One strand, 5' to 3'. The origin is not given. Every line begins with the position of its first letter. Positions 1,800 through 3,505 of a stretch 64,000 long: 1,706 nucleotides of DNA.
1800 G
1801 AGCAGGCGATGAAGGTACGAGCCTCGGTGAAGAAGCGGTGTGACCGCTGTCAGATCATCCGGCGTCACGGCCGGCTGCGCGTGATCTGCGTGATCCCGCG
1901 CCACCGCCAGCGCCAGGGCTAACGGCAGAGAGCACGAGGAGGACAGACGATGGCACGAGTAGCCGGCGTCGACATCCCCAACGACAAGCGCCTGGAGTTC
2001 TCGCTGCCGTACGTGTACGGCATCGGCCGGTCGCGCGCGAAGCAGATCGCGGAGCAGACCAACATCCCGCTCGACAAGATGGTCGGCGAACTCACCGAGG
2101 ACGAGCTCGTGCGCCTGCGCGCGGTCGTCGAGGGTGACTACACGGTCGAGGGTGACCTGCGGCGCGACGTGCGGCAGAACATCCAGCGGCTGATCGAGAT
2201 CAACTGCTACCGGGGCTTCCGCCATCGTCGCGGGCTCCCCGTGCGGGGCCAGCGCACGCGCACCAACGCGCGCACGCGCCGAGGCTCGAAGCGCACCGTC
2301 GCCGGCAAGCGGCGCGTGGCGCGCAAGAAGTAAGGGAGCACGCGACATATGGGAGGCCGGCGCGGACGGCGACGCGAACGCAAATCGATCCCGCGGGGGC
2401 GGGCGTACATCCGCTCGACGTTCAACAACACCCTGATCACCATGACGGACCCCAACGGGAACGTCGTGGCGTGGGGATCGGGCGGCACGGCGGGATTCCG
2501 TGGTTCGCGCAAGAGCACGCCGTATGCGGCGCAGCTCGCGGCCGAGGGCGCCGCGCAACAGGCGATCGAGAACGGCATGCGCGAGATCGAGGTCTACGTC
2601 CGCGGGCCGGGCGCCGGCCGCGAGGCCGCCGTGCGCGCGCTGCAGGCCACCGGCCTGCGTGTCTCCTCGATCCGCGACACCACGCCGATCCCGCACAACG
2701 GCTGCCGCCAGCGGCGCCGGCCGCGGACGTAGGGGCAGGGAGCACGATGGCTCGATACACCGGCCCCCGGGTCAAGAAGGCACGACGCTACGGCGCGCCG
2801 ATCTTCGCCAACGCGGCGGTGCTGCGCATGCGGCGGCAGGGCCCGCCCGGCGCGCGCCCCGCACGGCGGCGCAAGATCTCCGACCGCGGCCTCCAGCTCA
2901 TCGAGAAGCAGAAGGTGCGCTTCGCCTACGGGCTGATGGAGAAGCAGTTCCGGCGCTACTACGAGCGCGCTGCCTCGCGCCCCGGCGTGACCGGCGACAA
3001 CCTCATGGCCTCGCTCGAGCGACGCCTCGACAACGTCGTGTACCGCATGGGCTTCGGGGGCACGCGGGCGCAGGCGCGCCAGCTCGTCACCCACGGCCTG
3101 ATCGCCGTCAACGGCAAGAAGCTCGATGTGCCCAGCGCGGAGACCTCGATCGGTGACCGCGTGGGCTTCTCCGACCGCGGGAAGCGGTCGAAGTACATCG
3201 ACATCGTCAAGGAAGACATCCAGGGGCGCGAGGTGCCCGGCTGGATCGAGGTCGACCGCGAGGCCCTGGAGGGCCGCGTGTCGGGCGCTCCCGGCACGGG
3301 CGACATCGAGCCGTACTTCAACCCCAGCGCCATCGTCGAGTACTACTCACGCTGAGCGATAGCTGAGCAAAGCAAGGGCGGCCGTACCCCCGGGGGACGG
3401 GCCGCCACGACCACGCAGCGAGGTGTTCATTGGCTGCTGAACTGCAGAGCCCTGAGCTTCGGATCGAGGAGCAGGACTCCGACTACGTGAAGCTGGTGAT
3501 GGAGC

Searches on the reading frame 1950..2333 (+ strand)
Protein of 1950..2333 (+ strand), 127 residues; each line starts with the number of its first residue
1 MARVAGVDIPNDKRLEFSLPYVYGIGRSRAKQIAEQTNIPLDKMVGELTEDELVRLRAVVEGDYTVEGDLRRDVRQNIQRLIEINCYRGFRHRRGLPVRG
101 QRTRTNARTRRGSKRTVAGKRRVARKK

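Call 64: find_encoding_contigs(protein=window:1950-2333:+, flank=10000, max_places=2)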
Protein window:1950-2333:+ (127 aa): 21 contigs read that carry it; 2 places shown.
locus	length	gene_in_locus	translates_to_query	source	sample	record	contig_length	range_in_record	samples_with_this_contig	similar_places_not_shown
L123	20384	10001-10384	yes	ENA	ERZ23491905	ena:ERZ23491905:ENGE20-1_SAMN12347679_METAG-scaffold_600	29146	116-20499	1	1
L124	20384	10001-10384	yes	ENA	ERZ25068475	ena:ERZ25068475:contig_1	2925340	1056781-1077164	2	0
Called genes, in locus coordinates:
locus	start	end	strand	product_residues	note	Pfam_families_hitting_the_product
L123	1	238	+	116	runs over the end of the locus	?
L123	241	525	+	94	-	PF00203:Ribosomal_S19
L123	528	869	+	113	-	PF00237:Ribosomal_L22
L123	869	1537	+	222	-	PF07650:KH_2, PF00189:Ribosomal_S3_C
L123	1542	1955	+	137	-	PF00252:Ribosomal_L16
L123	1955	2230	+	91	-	PF00831:Ribosomal_L29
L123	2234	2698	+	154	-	PF00366:Ribosomal_S17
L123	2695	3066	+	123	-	PF00238:Ribosomal_L14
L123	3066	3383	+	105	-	PF00467:KOW (weak), PF17136:ribosomal_L24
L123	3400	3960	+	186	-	PF00281:Ribosomal_L5, PF00673:Ribosomal_L5_C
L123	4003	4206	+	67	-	PF00253:Ribosomal_S14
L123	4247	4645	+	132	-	PF00410:Ribosomal_S8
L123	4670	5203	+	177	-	PF00347:Ribosomal_L6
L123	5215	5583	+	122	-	PF00861:Ribosomal_L18p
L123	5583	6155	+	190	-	PF00333:Ribosomal_S5, PF03719:Ribosomal_S5_C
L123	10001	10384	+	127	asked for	PF00416:Ribosomal_S13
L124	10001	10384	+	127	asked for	PF00416:Ribosomal_S13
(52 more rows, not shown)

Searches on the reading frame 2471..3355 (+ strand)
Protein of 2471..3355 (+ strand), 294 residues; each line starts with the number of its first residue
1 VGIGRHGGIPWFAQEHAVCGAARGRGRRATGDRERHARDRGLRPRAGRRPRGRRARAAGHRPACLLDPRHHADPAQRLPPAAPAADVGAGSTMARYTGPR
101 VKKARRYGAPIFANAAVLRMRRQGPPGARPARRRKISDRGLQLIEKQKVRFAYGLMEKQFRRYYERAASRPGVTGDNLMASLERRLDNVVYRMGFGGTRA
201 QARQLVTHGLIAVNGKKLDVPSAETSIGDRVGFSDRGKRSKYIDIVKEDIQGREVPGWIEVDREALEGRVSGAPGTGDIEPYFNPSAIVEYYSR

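Call 16: search_protein_families(library=pfam, proteins=[window:2471-3355:+])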
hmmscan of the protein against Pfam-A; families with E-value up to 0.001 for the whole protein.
window:2471-3355:+ (294 aa): 2 families
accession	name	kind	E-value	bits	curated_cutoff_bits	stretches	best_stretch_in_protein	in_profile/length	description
PF00163.24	Ribosomal_S4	-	4.5e-23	82.2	23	1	95-183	1-95/95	Ribosomal protein S4/S9 N-terminal domain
PF01479.30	S4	-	1.6e-14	53.8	22.8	1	184-231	1-48/48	S4 domain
